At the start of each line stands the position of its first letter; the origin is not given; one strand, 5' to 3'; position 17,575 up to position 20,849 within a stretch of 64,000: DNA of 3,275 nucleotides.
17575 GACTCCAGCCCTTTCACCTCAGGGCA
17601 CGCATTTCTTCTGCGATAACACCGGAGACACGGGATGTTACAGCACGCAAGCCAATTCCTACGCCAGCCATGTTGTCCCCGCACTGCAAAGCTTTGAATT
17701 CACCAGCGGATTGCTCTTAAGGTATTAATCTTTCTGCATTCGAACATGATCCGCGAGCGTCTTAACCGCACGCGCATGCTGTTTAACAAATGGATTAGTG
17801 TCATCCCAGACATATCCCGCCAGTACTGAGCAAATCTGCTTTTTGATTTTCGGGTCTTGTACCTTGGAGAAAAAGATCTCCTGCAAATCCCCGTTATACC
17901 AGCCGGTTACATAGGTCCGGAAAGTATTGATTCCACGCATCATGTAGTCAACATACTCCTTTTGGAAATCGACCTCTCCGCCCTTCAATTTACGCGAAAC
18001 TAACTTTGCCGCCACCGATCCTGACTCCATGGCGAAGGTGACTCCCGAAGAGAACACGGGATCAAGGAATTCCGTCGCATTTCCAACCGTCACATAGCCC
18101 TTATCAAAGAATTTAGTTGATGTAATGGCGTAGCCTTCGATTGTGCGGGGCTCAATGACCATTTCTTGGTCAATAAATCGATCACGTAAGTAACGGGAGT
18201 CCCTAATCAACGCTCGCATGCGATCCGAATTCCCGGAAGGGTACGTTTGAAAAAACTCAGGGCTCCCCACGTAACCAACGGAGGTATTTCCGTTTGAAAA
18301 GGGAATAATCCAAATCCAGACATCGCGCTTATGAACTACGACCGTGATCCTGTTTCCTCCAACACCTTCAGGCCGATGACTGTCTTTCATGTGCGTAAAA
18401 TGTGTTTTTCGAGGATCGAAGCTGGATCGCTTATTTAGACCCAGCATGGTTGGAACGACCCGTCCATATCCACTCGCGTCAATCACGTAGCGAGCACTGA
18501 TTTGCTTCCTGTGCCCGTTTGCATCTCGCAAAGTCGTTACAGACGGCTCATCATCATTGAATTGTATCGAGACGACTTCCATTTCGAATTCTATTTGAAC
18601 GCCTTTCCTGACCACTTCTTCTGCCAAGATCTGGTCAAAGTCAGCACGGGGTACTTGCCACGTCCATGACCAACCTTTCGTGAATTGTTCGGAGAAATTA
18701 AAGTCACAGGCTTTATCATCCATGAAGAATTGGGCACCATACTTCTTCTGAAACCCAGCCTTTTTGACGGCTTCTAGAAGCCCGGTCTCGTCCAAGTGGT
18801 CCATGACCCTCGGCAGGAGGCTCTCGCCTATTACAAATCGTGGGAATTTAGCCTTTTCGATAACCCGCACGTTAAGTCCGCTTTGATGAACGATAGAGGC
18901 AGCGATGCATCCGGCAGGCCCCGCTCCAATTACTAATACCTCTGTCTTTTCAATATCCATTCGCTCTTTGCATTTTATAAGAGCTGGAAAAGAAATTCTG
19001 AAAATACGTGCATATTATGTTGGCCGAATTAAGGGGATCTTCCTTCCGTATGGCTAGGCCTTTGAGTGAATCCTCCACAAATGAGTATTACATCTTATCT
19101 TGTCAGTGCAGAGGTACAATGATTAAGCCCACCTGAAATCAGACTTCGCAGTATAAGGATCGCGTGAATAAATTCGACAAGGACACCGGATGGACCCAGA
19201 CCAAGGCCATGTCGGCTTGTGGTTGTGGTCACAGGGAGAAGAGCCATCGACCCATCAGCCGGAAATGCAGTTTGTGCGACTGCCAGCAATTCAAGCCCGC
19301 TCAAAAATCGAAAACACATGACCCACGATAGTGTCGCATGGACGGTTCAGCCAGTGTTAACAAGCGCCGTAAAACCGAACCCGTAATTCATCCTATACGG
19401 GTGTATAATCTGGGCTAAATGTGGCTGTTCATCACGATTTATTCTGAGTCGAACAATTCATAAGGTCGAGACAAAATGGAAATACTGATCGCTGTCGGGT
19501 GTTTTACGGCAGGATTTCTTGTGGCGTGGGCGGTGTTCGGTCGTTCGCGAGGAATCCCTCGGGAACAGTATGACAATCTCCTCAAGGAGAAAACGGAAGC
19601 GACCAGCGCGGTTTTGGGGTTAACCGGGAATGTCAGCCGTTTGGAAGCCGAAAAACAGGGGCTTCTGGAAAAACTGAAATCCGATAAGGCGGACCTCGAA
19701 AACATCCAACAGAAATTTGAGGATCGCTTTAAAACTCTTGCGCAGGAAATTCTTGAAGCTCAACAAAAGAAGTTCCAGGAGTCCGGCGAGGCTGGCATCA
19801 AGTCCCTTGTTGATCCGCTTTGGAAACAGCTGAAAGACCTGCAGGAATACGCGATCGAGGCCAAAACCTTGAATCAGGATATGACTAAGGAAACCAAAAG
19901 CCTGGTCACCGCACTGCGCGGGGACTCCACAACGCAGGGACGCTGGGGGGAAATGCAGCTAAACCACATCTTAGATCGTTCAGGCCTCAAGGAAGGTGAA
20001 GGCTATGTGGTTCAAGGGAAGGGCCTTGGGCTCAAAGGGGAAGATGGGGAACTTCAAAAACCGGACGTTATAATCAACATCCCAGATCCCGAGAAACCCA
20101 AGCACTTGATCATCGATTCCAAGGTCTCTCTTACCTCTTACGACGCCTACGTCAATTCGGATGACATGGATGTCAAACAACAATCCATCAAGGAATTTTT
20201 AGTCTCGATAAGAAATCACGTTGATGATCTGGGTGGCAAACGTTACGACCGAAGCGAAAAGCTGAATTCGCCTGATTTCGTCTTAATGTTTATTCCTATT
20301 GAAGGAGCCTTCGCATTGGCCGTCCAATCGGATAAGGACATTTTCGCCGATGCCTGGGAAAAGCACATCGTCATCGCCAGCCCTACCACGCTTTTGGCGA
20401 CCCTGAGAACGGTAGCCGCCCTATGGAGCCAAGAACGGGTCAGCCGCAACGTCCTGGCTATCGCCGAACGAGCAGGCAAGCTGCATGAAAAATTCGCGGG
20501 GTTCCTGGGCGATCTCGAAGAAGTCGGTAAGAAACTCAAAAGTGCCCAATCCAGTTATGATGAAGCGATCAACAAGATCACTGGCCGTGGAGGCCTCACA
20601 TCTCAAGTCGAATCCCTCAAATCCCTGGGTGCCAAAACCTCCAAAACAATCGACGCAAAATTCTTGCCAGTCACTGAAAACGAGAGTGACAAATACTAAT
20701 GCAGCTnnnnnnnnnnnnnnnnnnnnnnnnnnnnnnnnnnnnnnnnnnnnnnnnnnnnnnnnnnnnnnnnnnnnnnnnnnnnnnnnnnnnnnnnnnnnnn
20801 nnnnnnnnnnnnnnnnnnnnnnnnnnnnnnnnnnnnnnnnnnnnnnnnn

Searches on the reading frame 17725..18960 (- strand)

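Call 6: search_protein_families(library=pfam, proteins=[window:17725-18960:-], max_evalue=0.1)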
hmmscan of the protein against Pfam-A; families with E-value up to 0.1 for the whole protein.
window:17725-18960:- (411 aa): 14 families
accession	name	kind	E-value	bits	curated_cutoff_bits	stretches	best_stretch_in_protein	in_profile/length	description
PF04820.20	Trp_halogenase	-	2.7e-28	99.5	21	2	91-376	143-409/458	Tryptophan halogenase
PF01494.25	FAD_binding_3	-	2.8e-24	86.4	22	1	5-186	1-180/349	FAD binding domain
PF12831.13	FAD_oxidored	-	4.6e-12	46.4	27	1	7-170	1-151/416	FAD dependent oxidoreductase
PF01266.30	DAO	-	3e-11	43.9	27.9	2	98-259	140-297/353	FAD dependent oxidoreductase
PF07992.20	Pyr_redox_2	-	2.5e-07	30.9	26.1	1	7-182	2-126/291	Pyridine nucleotide-disulphide oxidoreductase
PF03486.20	HI0933_like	-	3.6e-07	30.3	50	1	7-38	2-33/244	HI0933-like protein Rossmann domain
PF00890.30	FAD_binding_2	-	4.1e-06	26.7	20.4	1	8-38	2-32/414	FAD binding domain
PF05834.18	Lycopene_cycl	-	8.1e-06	25.6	23.4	1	8-37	2-33/380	Lycopene cyclase protein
PF00070.33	Pyr_redox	-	2.2e-05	25.3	22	1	8-60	2-54/82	Pyridine nucleotide-disulphide oxidoreductase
PF13738.12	Pyr_redox_3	-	2.4e-05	24.2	30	1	9-38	1-31/305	Pyridine nucleotide-disulphide oxidoreductase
PF13450.12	NAD_binding_8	-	0.00014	22.5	21.9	1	10-38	1-29/68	NAD(P)-binding Rossmann-like domain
PF01134.28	GIDA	-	0.001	18.6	22.1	1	8-35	2-29/391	Glucose inhibited division protein A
PF01946.23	Thi4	-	0.0067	16.1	26.2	1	2-36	14-49/235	Thi4 family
PF01262.27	AlaDh_PNT_C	-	0.022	14.6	23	1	3-36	26-59/214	Alanine dehydrogenase/PNT, C-terminal domain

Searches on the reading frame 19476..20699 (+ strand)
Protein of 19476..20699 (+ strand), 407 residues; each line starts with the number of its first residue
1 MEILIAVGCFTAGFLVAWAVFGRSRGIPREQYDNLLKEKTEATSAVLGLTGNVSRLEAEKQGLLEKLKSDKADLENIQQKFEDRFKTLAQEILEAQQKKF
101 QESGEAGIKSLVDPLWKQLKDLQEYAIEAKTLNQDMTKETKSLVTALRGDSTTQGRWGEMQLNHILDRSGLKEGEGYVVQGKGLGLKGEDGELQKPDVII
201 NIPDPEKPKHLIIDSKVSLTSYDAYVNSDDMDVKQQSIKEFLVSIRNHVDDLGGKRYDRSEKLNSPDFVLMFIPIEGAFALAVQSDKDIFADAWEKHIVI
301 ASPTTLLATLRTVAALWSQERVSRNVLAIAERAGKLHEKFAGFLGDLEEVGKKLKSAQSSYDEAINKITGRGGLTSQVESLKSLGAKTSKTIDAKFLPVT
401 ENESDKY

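Call 6: search_protein_families(library=pfam, proteins=[window:19476-20699:+], max_evalue=0.1)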
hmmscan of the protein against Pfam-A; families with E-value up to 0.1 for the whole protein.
window:19476-20699:+ (407 aa): 7 families
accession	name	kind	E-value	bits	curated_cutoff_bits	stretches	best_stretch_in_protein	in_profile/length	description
PF02646.22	RmuC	-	5.6e-87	292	26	1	117-390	30-290/291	RmuC family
PF16043.11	DUF4795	-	0.014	15.3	34.8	1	66-110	123-166/208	Domain of unknown function (DUF4795)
PF03938.19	OmpH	-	0.019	15.6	32.4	1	55-145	23-98/141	Outer membrane protein (OmpH-like)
PF04108.17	ATG17_like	-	0.021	14.7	43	0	53-358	114-267/355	Autophagy protein ATG17-like domain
PF25566.1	RIMB1_N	-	0.064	13.5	28.5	0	60-128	39-107/129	RIMB1-like, N-terminal domain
PF13361.12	UvrD_C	-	0.075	12.9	25.6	0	44-175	188-277/350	UvrD-like helicase C-terminal domain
PF18644.7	Phage_int_SAM_6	-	0.086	13.3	27.5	0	69-152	31-113/132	Phage integrase SAM-like domain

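Call 7: search_protein_families(library=padloc, proteins=[window:19476-20699:+], max_evalue=0.1)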
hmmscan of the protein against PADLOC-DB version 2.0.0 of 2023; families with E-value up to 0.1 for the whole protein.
window:19476-20699:+ (407 aa): 5 families
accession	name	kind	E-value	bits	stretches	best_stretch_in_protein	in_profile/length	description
PDLC03812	RTasRmuC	-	3.2e-102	340.4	2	122-400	163-435/439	DRT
PDLC03836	DzbB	-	0.0039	14.7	1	77-247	223-301/341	-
PDLC03841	LeoBC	-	0.0082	13.3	1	44-145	304-414/601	-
PDLC00639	ZorA2|ZorA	-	0.0084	13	1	26-119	134-218/494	MotA/ExbB/TolQ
PDLC00513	JetC1|JetC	-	0.028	10.4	0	300-389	270-359/1140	DUF3584 domain; MukB-like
